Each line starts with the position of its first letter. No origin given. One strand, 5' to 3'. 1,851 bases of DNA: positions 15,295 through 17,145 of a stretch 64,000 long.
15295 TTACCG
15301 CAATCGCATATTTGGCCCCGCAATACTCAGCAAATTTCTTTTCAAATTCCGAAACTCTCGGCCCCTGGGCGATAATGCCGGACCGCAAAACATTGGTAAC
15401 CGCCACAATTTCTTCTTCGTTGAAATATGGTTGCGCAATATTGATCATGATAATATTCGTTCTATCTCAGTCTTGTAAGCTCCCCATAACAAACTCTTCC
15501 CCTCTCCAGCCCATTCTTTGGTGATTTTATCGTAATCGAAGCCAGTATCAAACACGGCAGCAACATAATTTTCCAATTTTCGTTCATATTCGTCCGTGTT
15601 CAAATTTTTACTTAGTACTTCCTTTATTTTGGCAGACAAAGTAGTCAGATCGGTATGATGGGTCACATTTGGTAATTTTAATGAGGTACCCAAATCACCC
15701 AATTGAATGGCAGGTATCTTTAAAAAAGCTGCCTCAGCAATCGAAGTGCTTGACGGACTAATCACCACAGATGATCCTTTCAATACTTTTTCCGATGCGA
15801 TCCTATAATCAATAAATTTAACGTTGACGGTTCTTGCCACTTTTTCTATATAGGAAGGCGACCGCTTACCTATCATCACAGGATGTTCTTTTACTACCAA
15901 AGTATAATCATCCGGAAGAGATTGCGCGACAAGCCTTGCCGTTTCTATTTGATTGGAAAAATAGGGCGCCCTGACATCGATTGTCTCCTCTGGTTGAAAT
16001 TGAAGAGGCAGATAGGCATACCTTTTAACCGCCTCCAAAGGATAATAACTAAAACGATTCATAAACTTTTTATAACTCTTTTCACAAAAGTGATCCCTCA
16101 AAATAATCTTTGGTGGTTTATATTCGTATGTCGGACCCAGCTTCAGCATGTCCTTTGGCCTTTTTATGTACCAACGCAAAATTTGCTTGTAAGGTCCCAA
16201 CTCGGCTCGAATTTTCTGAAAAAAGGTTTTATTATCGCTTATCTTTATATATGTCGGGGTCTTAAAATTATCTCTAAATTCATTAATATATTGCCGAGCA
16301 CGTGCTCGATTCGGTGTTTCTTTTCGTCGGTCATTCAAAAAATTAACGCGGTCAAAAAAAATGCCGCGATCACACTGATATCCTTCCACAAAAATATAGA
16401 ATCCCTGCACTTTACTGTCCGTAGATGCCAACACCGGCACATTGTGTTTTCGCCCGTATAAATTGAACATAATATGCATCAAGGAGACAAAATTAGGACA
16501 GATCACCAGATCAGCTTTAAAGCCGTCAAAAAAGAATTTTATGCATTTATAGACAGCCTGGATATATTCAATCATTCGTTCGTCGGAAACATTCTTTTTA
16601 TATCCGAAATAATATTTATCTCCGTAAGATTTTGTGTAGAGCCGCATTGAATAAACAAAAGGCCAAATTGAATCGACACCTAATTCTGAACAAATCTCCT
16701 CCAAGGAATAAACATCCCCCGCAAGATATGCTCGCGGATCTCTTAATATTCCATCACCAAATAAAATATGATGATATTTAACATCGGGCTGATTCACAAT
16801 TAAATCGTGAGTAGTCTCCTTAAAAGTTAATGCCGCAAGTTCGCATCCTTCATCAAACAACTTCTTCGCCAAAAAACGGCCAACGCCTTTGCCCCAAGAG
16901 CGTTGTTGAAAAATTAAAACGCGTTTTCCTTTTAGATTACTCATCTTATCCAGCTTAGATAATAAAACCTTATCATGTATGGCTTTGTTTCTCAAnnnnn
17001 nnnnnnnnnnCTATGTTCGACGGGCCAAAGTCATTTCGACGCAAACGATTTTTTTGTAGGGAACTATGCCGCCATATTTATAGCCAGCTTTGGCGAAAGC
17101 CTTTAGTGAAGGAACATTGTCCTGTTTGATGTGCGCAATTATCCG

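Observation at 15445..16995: Two KpsC/KpsS-like paralogs as candidate CMP-nonulosonate (not Kdo) transferases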

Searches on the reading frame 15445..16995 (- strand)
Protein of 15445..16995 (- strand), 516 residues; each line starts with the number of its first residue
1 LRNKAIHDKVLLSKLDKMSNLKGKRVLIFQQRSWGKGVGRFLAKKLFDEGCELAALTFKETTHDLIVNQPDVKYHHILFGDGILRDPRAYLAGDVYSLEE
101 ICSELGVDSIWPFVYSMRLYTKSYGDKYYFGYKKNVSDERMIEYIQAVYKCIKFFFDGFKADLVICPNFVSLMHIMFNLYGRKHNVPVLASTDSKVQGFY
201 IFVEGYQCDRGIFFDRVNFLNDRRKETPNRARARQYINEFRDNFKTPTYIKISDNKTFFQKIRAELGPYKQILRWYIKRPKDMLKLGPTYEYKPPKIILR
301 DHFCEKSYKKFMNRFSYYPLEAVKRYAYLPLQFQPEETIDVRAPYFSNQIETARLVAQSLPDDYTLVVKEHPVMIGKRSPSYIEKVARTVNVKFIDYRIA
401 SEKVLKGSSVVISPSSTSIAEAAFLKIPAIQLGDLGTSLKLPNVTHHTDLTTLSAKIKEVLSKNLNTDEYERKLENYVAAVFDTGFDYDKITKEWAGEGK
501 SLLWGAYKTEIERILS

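Call 4: search_protein_families(library=pfam, proteins=[window:15445-16995:-], max_evalue=1)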
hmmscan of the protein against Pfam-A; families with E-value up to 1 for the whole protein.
window:15445-16995:- (516 aa): 2 families
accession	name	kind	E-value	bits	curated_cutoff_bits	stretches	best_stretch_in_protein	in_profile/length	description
PF02350.25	Epimerase_2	-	0.019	14.3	30.6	1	356-469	209-322/347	UDP-N-acetylglucosamine 2-epimerase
PF20471.4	DUF6716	-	0.32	10.4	27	1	403-444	254-295/342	Putative glycosyltransferase (DUF6716)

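Call 9: search_solved_structures(query=window:15445-16995:-, max_evalue=10, show_alignments=2)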
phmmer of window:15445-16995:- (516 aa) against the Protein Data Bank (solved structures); distinct sequences matched with E-value up to 10: 1.
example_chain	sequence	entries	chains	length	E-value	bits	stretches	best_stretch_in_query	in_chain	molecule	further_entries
3hja_A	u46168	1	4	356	1.8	10.3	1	400-467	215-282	Glyceraldehyde-3-phosphate dehydrogenase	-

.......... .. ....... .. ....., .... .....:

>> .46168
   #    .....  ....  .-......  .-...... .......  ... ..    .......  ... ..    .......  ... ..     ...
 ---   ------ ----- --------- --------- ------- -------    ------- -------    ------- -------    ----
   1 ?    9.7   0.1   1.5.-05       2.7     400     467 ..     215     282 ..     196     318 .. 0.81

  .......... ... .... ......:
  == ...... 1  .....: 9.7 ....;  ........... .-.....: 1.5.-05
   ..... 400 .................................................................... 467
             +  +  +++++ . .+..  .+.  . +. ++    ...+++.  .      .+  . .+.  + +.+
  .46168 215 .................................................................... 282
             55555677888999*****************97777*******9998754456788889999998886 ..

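Call 12: search_protein_families(library=ncbifam, proteins=[window:15445-16995:-], max_evalue=0.01)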
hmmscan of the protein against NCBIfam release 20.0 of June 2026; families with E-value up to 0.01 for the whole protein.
window:15445-16995:- (516 aa): 3 families
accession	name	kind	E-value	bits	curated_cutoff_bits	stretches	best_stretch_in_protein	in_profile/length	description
NF046086.1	BFO_1060_trans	domain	7.8e-06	25.2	200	1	362-476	219-335/365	BFO_1060 family glycosyltransferase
TIGR04396.2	surf_polysacc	subfamily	0.0022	17.2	125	1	339-440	200-296/427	surface carbohydrate biosynthesis protein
TIGR03568.1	NeuC_NnaA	equivalog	0.0032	16.4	235.9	1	404-478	278-349/365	UDP-N-acetylglucosamine 2-epimerase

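Call 16: find_homologous_proteins(query=window:15445-16995:-)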
Query window:15445-16995:- (516 aa): 393 proteins with E <= 0.001 among 8000 candidates; the best 120 are listed.
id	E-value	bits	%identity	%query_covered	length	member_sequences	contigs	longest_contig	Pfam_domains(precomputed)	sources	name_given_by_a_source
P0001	0.0e+0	1185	100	100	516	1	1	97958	-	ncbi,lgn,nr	ncbi:hypothetical protein HYT01_00345 [Candidatus Giovannonibacteria bacterium]|nr:hypothetical prot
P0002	3.7e-285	964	82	97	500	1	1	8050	-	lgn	-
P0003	5.4e-284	961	84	95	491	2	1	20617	-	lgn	-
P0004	4.4e-245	832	71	98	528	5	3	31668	-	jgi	-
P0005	3.6e-236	803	69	96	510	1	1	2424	-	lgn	-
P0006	7.3e-236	802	68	97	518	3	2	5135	-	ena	-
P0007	4.7e-235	799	70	96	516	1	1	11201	-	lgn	-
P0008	4.4e-227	773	66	97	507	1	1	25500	-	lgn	-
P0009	1.0e-225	768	66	97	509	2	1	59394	-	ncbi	-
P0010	1.3e-222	758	65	97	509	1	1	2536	-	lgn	-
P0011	8.1e-206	703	62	97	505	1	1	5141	-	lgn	-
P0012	2.6e-204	698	61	97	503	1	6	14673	-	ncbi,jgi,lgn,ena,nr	ncbi:MAG: hypothetical protein V1825_03480 [Candidatus Falkowbacteria bacterium]|nr:hypothetical pro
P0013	4.3e-200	684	62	97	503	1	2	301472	-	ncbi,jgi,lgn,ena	ncbi:MAG: hypothetical protein WC619_00555 [Patescibacteria group bacterium]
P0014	6.4e-198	677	61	96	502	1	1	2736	-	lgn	-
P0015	1.7e-196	672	58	95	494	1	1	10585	-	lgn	-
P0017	4.5e-196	670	59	97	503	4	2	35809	PF05159.21,PF07388.18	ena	-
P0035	2.3e-190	652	58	97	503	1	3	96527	PF05159.21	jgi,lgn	-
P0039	5.2e-189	647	58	97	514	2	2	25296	PF05159.21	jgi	-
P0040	7.1e-189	647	58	97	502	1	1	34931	PF05159.21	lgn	-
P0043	2.3e-188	645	58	97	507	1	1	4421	PF05159.21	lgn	-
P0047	3.1e-188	645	58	96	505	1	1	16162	PF05159.21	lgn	-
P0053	4.5e-187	641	57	97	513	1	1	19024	PF05159.21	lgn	-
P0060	4.6e-186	637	57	96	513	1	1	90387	PF05159.21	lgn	-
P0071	1.6e-184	632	57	96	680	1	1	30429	PF13302.14,PF00583.32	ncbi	-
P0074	2.5e-184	632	55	96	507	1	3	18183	PF05159.21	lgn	-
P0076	3.0e-184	632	58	96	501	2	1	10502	PF05159.21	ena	-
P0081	1.0e-183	630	56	97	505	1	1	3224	PF05159.21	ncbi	-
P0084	2.6e-183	628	57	97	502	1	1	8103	PF05159.21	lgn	-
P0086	8.0e-183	627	57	97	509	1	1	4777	PF05159.21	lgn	-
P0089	1.6e-182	626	57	97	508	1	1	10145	PF05159.21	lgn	-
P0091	1.9e-182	626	56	96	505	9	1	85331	PF05159.21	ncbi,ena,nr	ncbi:MAG: hypothetical protein A3D39_05395 [Candidatus Buchananbacteria bacterium RIFCSPHIGHO2_02_FU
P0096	6.6e-182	624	56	96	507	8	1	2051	PF05159.21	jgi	-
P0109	1.8e-180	619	55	97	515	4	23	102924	-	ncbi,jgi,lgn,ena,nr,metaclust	ncbi:MAG: hypothetical protein UY65_C0001G0027 [Parcubacteria group bacterium GW2011_GWA2_51_12]|nr:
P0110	1.9e-180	619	56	96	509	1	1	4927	PF05159.21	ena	-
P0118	1.5e-179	616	56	96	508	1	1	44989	PF05159.21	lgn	-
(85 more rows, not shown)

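Call 17: find_encoding_contigs(protein=P0071, flank=10000, max_places=2)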
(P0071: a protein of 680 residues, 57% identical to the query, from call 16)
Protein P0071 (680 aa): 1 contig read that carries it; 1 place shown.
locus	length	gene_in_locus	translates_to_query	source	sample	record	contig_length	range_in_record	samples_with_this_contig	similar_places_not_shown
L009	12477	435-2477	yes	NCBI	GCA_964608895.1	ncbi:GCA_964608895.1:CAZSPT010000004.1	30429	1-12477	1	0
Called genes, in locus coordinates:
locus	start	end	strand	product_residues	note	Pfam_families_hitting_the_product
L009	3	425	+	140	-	?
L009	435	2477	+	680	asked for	PF13302:Acetyltransf_3, PF00583:Acetyltransf_1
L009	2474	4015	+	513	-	PF00535:Glycos_transf_2, PF10111:Glyco_tranf_2_2, PF08242:Methyltransf_12 (faint), PF08241:Methyltransf_11 (weak), PF13649:Methyltransf_25 (weak)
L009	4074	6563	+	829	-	PF04055:Radical_SAM, PF13186:SPASM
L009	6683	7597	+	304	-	PF22725:GFO_IDH_MocA_C3, PF02894:GFO_IDH_MocA_C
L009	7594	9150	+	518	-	PF19864:Radical_SAM_N2 (weak), PF02310:B12-binding, PF04055:Radical_SAM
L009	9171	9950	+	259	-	PF02348:CTP_transf_3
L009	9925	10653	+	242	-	PF00106:adh_short, PF01370:Epimerase (weak), PF08659:KR, PF13561:adh_short_C2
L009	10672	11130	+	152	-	PF00903:Glyoxalase, PF12681:Glyoxalase_2 (weak), PF13468:Glyoxalase_3 (weak), PF13669:Glyoxalase_4, PF22677:Ble-like_N (faint)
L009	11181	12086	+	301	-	PF13186:SPASM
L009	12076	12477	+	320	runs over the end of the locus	PF03102:NeuB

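Call 18: find_encoding_contigs(protein=P0013, flank=10000, max_places=2)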
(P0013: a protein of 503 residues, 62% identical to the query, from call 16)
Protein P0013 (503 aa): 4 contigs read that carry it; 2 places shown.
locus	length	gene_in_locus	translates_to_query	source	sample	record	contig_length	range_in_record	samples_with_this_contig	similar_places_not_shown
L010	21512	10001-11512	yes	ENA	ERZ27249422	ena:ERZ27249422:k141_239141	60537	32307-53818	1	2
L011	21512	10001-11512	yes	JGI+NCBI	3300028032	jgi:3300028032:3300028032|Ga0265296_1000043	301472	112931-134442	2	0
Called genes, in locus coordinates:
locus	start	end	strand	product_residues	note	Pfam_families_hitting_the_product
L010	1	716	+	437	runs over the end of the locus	PF00202:Aminotran_3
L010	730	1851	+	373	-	PF01041:DegT_DnrJ_EryC1, PF00155:Aminotran_1_2, PF01212:Beta_elim_lyase, PF01053:Cys_Met_Meta_PP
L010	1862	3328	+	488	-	PF02310:B12-binding, PF04055:Radical_SAM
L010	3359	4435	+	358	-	-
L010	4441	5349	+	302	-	PF00248:Aldo_ket_red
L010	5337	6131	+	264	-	PF02348:CTP_transf_3, PF12804:NTP_transf_3 (weak)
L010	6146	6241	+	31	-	-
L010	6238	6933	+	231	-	PF08889:WbqC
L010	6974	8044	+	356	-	PF03102:NeuB, PF08666:SAF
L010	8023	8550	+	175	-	PF13302:Acetyltransf_3, PF13420:Acetyltransf_4, PF13523:Acetyltransf_8 (faint), PF00583:Acetyltransf_1, PF13673:Acetyltransf_10 (weak), PF13508:Acetyltransf_7 (weak)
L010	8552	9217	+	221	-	PF00551:Formyl_trans_N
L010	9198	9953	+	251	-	PF01261:AP_endonuc_2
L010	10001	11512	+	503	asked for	-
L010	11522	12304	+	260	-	PF01966:HD (weak)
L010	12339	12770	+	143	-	PF01467:CTP_transf_like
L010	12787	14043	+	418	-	PF07690:MFS_1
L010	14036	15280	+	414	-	PF04464:Glyphos_transf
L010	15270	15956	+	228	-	PF08003:Methyltransf_9 (weak), PF13649:Methyltransf_25 (faint)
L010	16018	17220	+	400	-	PF13439:Glyco_transf_4 (weak), PF00534:Glycos_transf_1 (weak)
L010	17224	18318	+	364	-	PF02350:Epimerase_2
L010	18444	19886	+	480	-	PF02310:B12-binding, PF04055:Radical_SAM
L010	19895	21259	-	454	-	PF13727:CoA_binding_3, PF02397:Bac_transf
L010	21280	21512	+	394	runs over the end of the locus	PF13177:DNA_pol3_delta2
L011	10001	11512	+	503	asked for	-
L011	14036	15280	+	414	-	PF04464:Glyphos_transf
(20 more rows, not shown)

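Call 19: find_encoding_contigs(protein=P0109, flank=10000, max_places=3)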
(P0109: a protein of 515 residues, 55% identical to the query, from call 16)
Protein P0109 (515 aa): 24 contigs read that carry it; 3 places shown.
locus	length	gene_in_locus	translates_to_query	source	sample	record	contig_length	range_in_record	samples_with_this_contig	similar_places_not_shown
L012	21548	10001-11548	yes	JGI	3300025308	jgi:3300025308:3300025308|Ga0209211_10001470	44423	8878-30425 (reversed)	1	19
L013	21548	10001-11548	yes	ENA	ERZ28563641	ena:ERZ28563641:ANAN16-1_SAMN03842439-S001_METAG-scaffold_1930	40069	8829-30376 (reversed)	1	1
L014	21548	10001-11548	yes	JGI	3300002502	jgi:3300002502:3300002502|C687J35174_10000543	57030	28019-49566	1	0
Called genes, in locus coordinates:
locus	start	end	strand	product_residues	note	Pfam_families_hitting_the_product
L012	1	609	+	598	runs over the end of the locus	PF00664:ABC_membrane, PF02463:SMC_N (weak), PF00005:ABC_tran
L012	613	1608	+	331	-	PF00106:adh_short (weak), PF01073:3Beta_HSD, PF01370:Epimerase, PF02719:Polysacc_synt_2, PF04321:RmlD_sub_bind, PF05368:NmrA (weak), PF16363:GDP_Man_Dehyd, PF13460:NAD_binding_10, +2 more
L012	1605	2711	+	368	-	PF01041:DegT_DnrJ_EryC1, PF00155:Aminotran_1_2 (weak), PF01053:Cys_Met_Meta_PP, PF01212:Beta_elim_lyase (faint)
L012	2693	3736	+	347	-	PF01041:DegT_DnrJ_EryC1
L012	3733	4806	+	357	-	PF13480:Acetyltransf_6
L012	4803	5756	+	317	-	PF01408:GFO_IDH_MocA, PF02894:GFO_IDH_MocA_C, PF22725:GFO_IDH_MocA_C3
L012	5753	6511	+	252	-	PF02348:CTP_transf_3, PF12804:NTP_transf_3 (weak)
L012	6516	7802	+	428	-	PF00202:Aminotran_3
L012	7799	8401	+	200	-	PF02698:DUF218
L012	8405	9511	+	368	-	PF03102:NeuB, PF08666:SAF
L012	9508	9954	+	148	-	PF08445:FR47 (faint), PF13302:Acetyltransf_3, PF00583:Acetyltransf_1, PF13673:Acetyltransf_10 (weak), PF13508:Acetyltransf_7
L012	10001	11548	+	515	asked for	-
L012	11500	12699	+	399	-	PF04230:PS_pyruv_trans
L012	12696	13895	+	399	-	PF13439:Glyco_transf_4, PF13579:Glyco_trans_4_4 (weak), PF00534:Glycos_transf_1 (faint)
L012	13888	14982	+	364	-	PF02350:Epimerase_2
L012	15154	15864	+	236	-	PF08241:Methyltransf_11 (weak)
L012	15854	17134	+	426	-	-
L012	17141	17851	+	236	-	PF02348:CTP_transf_3, PF12804:NTP_transf_3 (weak)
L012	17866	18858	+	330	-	PF01063:Aminotran_4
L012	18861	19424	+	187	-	PF00132:Hexapep, PF14602:Hexapep_2 (weak)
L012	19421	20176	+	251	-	PF00106:adh_short, PF08659:KR (faint), PF13561:adh_short_C2, PF23441:SDR (weak)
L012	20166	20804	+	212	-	PF13580:SIS_2, PF01380:SIS (weak)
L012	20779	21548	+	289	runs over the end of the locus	PF03102:NeuB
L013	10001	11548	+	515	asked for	-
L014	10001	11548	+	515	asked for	-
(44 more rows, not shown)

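Call 32: search_solved_structures(query=A1, max_evalue=1, show_alignments=3)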
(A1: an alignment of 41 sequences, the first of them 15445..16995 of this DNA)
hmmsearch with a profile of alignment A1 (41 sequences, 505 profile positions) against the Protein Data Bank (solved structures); distinct sequences matched with E-value up to 1: 2.
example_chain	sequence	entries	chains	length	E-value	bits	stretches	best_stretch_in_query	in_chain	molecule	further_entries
6mgd_A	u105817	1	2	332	0.018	17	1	302-368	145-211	Capsular polysaccharide export system protein KpsC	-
5g5e_A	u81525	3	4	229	0.99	11.2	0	358-401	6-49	TAU CLASS GLUTATHIONE S-TRANSFERASE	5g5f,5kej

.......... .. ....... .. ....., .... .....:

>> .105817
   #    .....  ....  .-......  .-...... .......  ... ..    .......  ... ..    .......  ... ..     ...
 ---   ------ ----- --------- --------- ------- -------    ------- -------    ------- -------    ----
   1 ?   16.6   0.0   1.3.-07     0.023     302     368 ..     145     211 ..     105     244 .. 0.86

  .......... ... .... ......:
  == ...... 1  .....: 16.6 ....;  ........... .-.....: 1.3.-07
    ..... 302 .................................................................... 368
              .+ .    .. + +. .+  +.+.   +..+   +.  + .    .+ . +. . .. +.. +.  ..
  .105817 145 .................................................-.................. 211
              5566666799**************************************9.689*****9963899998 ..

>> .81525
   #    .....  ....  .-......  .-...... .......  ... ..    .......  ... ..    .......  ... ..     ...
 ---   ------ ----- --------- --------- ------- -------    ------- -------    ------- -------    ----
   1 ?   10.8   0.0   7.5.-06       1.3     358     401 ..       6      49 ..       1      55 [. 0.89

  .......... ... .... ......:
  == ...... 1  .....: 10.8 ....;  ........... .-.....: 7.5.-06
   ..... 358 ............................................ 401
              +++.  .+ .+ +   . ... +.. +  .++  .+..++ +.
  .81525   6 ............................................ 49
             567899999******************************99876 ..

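Call 38: predict_structure(alignment_id=A1)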
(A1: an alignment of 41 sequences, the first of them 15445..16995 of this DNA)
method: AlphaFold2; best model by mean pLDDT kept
length: 516 residues; sequences in the alignment: 41
mean_pLDDT: 88.6   pTM: 0.88
mean pLDDT of the five models: 88.6, 88.0, 87.4, 86.7, 86.1
residues with pLDDT >= 90: 356; 70-90: 105; 50-70: 32; < 50: 23
segments of 3 or more residues with pLDDT < 50: 1-10, 335-341, 343-345
pLDDT, mean of each block of 10 residues (from residue 1): 43 55 97 92 97 95 94 96 90 95 92 73 69 75 95 97 93 93 96 93 94 98 97 97 80 76 93 91 77 89 93 97 96 57 58 91 96 87 91 94 96 89 97 91 94 96 97 98 95 88 96 94
secondary structure, 60 per line:
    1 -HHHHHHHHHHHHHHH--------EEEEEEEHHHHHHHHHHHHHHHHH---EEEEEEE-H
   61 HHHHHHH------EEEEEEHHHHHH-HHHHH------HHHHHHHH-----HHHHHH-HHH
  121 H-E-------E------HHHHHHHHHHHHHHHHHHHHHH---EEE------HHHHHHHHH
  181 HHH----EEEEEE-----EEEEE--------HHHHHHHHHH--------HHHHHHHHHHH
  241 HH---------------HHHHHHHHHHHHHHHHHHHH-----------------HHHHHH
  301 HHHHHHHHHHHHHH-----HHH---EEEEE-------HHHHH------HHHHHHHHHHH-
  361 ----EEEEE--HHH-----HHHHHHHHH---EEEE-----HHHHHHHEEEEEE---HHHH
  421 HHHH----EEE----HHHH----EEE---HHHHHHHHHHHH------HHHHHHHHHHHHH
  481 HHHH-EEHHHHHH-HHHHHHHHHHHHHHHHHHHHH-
elements in order: H2-16 E25-31 H32-48 E52-58 H60-67 E74-79 H80-85 H87-91 H98-105 H111-116 H118-121 H138-159 E163-165 H172-183 E188-193 E199-203 H212-221 H230-242 H258-277 H295-314 E326-330 H338-342 H349-359 E365-369 H380-388 E392-395 H401-407 E408-413 H417-424 E429-431 H436-439 E444-446 H450-461 H468-484 H488-493 H495-515
